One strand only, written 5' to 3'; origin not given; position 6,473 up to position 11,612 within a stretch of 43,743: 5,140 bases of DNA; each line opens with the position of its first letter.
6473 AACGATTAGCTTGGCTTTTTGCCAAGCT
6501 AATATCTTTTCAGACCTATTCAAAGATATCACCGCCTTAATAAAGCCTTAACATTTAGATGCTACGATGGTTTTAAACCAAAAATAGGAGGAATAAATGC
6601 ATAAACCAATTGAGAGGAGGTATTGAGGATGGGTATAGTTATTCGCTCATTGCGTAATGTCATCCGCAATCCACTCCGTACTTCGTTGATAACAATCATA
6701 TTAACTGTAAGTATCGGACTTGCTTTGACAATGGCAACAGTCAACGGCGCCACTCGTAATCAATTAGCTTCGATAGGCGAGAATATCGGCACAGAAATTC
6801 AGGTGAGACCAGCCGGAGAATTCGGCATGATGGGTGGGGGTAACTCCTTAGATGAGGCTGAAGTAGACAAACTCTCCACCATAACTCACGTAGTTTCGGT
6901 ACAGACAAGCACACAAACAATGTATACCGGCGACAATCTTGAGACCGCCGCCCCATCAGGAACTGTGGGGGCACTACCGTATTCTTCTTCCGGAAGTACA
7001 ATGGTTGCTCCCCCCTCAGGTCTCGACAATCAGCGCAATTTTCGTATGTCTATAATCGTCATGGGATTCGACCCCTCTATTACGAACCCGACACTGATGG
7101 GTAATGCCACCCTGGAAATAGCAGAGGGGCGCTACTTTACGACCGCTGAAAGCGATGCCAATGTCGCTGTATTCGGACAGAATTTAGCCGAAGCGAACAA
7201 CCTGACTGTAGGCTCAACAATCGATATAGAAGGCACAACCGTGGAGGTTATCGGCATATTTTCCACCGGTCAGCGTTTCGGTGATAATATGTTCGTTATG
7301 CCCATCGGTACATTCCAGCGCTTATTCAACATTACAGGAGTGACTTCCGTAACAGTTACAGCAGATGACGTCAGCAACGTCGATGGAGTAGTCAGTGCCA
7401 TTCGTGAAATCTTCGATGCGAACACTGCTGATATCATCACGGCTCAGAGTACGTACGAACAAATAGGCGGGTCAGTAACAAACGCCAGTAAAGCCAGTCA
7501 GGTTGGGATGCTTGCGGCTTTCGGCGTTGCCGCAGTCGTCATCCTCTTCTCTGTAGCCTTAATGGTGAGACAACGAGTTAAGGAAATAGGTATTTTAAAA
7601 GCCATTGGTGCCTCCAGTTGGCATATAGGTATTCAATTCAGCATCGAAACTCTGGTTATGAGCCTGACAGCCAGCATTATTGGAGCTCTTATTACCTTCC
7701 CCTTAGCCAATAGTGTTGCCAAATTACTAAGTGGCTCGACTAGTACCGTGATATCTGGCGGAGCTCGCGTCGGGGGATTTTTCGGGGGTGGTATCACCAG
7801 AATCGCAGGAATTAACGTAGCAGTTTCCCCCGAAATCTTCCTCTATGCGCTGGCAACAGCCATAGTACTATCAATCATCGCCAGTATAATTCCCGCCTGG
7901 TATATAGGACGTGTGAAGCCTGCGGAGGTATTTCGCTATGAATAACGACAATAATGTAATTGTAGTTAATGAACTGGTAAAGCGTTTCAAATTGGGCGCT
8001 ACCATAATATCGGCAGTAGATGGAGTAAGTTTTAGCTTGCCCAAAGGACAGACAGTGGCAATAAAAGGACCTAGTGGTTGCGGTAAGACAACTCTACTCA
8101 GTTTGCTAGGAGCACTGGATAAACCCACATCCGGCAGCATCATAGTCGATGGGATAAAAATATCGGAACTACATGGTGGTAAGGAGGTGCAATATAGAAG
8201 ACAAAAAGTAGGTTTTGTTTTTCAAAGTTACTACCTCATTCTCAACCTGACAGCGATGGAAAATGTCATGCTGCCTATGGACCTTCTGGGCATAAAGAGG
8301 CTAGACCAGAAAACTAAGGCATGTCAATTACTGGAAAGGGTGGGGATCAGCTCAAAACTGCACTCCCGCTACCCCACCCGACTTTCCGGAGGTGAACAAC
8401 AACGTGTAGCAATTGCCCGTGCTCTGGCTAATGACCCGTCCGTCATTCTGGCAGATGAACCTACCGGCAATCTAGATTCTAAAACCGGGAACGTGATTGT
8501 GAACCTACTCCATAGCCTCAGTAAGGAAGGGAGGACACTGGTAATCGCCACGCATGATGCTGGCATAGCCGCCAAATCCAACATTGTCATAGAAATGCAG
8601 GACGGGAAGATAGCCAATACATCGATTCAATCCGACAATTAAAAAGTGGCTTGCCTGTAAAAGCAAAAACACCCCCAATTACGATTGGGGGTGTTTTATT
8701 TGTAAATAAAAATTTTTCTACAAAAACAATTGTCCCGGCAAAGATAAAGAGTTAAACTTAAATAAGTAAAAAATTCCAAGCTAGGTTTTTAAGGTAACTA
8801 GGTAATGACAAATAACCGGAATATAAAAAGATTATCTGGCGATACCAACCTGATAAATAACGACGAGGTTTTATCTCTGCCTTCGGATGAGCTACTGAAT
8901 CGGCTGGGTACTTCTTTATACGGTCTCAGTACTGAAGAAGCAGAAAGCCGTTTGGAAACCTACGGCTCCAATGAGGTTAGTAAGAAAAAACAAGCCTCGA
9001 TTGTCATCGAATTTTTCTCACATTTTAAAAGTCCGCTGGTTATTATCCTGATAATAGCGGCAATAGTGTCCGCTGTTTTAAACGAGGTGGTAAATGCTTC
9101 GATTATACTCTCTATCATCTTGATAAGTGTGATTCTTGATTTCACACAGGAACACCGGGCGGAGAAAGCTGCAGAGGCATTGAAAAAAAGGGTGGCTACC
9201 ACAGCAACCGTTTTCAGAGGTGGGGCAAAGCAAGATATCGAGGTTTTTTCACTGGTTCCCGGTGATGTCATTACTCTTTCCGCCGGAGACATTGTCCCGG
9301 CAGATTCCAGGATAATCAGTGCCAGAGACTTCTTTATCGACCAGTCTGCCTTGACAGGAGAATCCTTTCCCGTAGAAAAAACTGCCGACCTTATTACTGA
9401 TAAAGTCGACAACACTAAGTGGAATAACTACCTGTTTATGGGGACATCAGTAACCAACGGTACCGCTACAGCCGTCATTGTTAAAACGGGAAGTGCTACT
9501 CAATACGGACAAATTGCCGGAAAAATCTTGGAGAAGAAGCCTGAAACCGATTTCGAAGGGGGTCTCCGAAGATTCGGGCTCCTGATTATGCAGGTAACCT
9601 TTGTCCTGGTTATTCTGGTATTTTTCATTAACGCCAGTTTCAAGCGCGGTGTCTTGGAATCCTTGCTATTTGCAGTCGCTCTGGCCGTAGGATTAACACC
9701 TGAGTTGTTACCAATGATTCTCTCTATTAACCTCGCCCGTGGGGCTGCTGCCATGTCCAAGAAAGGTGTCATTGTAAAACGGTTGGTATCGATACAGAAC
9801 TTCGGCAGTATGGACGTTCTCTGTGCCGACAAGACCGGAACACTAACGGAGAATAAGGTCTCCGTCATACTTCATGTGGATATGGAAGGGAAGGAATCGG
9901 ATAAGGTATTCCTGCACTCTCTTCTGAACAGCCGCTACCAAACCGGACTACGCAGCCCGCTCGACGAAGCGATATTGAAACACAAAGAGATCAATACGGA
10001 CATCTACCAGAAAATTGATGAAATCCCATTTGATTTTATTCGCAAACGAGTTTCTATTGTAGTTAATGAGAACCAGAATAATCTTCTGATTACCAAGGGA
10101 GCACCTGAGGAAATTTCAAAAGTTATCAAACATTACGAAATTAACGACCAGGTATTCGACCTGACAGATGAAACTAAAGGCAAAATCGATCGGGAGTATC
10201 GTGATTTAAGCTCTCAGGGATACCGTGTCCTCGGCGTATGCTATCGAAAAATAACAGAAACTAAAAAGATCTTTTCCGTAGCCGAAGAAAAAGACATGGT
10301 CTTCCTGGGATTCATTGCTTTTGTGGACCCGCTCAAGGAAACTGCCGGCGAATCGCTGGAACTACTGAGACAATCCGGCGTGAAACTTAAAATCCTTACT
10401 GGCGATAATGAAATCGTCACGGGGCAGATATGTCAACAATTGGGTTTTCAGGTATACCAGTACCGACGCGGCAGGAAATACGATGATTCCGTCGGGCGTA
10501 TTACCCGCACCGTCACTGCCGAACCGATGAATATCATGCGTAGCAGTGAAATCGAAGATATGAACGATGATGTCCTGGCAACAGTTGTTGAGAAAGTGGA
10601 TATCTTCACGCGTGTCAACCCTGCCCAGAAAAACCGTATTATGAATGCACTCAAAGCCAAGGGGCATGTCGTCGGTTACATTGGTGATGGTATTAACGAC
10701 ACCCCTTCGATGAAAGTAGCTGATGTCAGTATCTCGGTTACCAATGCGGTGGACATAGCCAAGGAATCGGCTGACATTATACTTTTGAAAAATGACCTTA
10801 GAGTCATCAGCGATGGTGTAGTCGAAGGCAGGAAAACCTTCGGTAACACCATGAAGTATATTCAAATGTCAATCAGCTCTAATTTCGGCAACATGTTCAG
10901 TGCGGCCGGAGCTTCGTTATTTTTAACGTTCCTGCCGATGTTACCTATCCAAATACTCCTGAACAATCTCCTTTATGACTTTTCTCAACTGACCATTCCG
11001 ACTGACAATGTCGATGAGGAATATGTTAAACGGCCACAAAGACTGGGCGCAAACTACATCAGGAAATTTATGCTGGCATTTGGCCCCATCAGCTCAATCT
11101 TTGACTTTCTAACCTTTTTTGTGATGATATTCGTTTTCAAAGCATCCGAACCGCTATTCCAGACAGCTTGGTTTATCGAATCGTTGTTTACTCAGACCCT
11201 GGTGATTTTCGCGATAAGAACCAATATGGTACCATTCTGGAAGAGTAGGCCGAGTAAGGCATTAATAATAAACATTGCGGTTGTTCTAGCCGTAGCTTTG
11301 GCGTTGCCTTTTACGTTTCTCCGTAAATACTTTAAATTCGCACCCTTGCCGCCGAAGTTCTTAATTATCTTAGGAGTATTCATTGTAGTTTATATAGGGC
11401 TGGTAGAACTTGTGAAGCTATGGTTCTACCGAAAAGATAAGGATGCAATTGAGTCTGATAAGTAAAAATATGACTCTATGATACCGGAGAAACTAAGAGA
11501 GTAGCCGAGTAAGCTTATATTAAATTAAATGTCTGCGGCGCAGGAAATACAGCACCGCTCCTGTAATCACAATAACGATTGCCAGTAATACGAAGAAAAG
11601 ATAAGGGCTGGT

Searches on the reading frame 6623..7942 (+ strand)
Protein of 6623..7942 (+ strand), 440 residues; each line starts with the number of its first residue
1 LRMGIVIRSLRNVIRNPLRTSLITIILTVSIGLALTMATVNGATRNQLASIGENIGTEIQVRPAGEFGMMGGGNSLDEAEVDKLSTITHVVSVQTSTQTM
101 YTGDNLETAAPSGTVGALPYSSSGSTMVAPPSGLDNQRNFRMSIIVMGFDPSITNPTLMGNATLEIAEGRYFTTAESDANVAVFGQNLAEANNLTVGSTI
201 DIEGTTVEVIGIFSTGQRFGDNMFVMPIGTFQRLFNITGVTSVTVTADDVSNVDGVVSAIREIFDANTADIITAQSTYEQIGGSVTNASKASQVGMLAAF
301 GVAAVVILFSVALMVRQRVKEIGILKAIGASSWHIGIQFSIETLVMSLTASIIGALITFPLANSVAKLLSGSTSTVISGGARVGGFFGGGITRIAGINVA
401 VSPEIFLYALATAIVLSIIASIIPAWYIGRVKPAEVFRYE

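Call 57: search_protein_families(library=pfam, proteins=[window:6623-7942:+], max_evalue=0.00001)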
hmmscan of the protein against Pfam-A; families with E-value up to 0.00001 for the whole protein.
window:6623-7942:+ (440 aa): 2 families
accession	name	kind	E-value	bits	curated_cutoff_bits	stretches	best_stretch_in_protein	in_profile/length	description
PF12704.14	MacB_PCD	-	6e-19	69.6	27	1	22-262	3-206/207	MacB-like periplasmic core domain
PF02687.27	FtsX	-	6.4e-15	55.7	25.5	1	297-432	5-119/120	FtsX-like permease C-terminal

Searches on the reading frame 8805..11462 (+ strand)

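Call 57: search_protein_families(library=pfam, proteins=[window:8805-11462:+], max_evalue=0.00001)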
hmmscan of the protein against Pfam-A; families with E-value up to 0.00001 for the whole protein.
window:8805-11462:+ (886 aa): 5 families
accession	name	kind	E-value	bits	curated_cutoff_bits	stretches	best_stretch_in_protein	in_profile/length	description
PF00122.25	E1-E2_ATPase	-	8.5e-46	156.2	28.1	1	131-320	4-181/181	E1-E2 ATPase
PF00689.26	Cation_ATPase_C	-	1.4e-26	93.8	27.3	1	709-873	1-175/175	Cation transporting ATPase, C-terminus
PF00690.31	Cation_ATPase_N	-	6.9e-20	70.9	20.4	1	25-89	4-69/69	Cation transporter/ATPase, N-terminus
PF00702.32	Hydrolase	-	1.7e-12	48.6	26.4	1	490-640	85-191/191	haloacid dehalogenase-like hydrolase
PF13246.12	Cation_ATPase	-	1.5e-06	28.6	21.7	1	399-440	44-87/91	Cation transport ATPase (P-type)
